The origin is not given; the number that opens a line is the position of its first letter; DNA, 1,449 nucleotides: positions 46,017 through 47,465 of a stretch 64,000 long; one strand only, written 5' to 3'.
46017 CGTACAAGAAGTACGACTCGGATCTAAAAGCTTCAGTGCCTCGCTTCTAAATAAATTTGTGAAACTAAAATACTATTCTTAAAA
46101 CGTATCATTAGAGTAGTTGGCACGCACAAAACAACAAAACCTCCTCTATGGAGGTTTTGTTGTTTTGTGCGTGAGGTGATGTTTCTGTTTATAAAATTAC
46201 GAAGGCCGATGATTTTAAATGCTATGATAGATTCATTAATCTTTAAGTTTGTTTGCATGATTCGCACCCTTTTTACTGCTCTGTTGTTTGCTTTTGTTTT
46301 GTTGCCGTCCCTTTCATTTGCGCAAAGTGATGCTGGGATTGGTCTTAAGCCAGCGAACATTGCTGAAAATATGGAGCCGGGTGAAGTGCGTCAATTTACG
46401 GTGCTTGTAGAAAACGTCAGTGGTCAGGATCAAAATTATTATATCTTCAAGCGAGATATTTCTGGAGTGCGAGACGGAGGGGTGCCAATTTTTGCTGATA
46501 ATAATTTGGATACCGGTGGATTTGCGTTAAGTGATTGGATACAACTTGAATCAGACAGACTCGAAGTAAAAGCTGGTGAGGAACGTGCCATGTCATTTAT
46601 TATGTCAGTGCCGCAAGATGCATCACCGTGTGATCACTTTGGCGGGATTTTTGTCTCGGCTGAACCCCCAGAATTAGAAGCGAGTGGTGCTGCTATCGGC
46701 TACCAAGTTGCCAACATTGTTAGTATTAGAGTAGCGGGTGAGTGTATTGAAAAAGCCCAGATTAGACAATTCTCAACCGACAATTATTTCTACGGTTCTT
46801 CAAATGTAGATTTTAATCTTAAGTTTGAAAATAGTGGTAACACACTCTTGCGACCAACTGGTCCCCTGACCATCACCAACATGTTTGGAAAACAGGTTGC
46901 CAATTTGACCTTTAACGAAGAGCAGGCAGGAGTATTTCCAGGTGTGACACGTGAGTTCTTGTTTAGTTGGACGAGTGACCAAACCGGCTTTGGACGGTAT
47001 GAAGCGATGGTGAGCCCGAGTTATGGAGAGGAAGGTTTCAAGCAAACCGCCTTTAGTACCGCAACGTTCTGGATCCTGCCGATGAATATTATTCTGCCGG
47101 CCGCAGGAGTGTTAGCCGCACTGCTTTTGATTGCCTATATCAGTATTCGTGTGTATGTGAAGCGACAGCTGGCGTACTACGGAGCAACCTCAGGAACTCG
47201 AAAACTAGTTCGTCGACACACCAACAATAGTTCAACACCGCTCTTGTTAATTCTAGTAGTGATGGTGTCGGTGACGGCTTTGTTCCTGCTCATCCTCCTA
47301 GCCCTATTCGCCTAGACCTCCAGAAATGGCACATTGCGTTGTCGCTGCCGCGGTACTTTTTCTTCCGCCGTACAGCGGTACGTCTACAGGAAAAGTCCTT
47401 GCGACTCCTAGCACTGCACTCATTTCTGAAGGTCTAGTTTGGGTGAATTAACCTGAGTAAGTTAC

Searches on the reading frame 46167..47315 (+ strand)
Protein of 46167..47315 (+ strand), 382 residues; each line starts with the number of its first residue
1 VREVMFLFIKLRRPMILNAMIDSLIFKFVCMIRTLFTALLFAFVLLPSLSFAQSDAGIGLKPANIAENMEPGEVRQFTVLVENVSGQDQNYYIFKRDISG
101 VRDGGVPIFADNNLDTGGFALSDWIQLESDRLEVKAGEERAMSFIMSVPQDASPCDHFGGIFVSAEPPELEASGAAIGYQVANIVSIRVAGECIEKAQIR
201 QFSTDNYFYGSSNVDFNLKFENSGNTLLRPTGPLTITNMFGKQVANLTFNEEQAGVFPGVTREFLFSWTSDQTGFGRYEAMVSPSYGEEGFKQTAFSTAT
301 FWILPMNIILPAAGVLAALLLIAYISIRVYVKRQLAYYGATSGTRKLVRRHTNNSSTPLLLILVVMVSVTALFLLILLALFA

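Call 40: search_protein_families(library=pfam, proteins=[window:46167-47315:+], max_evalue=1)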
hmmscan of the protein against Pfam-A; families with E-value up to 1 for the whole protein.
window:46167-47315:+ (382 aa): 1 family
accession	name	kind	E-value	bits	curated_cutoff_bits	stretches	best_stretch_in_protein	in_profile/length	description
PF06030.18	WxLIP_PGBD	-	0.0079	16.7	27.3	1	68-164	22-120/121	WxL Interacting Protein, peptidoglycan binding domain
